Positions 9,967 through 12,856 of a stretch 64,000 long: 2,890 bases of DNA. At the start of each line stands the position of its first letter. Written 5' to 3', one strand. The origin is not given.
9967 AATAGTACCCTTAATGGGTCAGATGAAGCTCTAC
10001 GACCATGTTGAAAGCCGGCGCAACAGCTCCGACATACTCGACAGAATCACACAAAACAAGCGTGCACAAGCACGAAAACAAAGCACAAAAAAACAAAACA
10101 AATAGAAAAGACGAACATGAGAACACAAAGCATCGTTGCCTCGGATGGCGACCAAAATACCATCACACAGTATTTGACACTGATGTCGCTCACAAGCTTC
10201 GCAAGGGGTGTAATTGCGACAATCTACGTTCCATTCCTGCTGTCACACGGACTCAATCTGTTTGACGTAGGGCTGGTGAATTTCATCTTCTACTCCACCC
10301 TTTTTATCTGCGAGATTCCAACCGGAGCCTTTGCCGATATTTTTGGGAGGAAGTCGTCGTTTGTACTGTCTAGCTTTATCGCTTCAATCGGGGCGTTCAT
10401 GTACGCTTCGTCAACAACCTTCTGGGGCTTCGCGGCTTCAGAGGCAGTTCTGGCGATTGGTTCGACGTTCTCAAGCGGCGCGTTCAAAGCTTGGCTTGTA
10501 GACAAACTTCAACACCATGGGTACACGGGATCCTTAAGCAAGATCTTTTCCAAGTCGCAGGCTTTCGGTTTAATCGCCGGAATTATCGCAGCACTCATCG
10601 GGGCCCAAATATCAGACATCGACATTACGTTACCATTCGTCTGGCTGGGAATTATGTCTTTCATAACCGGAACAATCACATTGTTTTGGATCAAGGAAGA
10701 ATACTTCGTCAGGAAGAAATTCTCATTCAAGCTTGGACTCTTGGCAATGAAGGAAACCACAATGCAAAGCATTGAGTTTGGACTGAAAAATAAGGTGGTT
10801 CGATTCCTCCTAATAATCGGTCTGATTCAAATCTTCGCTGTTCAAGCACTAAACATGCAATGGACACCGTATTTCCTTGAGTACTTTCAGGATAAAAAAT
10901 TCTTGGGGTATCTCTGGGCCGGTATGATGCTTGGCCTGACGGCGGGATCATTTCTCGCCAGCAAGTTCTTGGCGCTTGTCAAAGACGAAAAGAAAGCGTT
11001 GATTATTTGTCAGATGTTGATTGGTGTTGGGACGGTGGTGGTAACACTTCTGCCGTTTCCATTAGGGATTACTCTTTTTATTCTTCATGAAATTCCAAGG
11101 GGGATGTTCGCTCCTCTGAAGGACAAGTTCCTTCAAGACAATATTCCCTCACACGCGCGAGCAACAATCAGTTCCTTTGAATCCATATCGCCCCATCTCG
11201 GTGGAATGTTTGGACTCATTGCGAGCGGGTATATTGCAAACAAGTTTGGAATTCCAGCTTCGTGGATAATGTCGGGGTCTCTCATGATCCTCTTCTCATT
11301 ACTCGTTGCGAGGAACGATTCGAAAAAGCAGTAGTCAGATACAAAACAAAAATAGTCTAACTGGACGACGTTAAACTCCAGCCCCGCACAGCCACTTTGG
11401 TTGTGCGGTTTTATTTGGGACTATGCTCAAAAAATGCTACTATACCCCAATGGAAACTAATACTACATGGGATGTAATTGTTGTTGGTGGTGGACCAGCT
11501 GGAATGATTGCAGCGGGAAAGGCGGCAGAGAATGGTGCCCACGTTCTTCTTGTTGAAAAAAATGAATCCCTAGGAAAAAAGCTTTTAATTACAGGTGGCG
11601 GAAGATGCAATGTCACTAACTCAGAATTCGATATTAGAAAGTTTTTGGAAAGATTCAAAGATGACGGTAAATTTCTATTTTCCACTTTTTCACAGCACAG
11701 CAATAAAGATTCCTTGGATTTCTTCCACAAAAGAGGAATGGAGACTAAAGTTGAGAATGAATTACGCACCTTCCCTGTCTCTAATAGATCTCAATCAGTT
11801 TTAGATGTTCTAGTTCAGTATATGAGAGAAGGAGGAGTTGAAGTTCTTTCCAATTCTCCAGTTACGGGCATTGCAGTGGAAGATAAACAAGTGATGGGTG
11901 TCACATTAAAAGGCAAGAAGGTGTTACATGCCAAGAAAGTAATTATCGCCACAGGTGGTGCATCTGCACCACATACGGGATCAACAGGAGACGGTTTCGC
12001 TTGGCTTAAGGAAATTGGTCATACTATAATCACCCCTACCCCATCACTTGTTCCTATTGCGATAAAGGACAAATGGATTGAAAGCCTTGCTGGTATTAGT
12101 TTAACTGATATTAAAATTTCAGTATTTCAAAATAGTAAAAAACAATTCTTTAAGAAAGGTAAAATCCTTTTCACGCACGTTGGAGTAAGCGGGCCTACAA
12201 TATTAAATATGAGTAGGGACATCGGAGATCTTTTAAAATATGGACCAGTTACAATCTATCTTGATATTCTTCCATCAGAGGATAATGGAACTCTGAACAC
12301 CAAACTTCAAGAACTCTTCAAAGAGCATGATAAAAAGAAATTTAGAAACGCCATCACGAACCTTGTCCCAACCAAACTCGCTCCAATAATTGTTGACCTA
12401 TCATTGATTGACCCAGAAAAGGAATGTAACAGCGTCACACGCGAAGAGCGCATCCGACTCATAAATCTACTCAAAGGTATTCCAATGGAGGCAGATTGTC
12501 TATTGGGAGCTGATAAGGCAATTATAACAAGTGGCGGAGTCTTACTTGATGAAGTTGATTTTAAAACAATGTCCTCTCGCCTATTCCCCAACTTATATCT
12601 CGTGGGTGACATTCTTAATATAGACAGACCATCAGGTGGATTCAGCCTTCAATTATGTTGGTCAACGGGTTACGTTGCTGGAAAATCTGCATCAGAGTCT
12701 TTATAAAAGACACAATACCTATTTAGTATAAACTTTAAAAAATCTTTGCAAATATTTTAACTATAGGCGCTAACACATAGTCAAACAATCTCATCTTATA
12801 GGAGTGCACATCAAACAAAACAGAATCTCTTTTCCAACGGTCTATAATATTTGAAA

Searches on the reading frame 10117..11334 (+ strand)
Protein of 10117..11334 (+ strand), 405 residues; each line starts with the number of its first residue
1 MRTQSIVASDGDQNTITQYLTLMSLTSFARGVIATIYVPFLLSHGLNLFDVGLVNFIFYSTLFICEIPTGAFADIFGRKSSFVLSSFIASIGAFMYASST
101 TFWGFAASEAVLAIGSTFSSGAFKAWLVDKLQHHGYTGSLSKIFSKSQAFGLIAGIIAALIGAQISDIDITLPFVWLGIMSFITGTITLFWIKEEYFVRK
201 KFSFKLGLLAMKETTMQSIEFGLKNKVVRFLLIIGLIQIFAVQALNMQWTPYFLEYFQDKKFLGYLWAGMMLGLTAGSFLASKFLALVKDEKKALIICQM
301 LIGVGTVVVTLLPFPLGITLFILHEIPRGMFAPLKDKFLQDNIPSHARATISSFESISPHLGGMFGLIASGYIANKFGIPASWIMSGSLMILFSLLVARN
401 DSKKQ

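Call 37: search_protein_families(library=pfam, proteins=[window:10117-11334:+], max_evalue=0.001)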
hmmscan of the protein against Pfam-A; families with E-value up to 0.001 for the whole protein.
window:10117-11334:+ (405 aa): 2 families
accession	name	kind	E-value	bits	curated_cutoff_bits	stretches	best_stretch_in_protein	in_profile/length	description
PF07690.21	MFS_1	-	6.5e-23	81.6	33.4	2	23-282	5-254/347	Major Facilitator Superfamily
PF00083.30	Sugar_tr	-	0.00015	21.2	22.3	0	52-191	49-190/452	Sugar (and other) transporter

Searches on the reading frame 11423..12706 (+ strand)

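Call 37: search_protein_families(library=pfam, proteins=[window:11423-12706:+], max_evalue=0.001)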
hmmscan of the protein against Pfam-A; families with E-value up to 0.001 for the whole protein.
window:11423-12706:+ (427 aa): 13 families
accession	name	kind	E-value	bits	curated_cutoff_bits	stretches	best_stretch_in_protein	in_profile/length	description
PF03486.20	HI0933_like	-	7.8e-81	271.5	50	1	17-421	2-243/244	HI0933-like protein Rossmann domain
PF22780.1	HI0933_like_1st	-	1.4e-32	113.3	27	1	207-367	2-164/165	HI0933-like protein barrel and H2TH domain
PF12831.13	FAD_oxidored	-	1.4e-16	61.3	27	1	17-180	1-147/416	FAD dependent oxidoreductase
PF00890.30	FAD_binding_2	-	9.3e-16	58.5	20.4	2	17-65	1-49/414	FAD binding domain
PF07992.20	Pyr_redox_2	-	3.3e-12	46.9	26.1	1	17-187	2-116/291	Pyridine nucleotide-disulphide oxidoreductase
PF01266.30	DAO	-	1e-11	45.4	27.9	2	126-186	151-211/353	FAD dependent oxidoreductase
PF01134.28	GIDA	-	3.3e-09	36.7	22.1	1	17-186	1-159/391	Glucose inhibited division protein A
PF13738.12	Pyr_redox_3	-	9.6e-08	32.1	30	0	19-49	1-31/305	Pyridine nucleotide-disulphide oxidoreductase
PF00070.33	Pyr_redox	-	5.2e-06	27.3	22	0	18-51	2-35/82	Pyridine nucleotide-disulphide oxidoreductase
PF13450.12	NAD_binding_8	-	6.9e-06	26.7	21.9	1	20-51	1-32/68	NAD(P)-binding Rossmann-like domain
PF01494.25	FAD_binding_3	-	9.1e-06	25.6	22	1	17-180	3-160/349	FAD binding domain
PF01946.23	Thi4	-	4e-05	23.4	26.2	1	4-53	6-56/235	Thi4 family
PF05834.18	Lycopene_cycl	-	0.0001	22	23.4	0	17-50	1-36/380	Lycopene cyclase protein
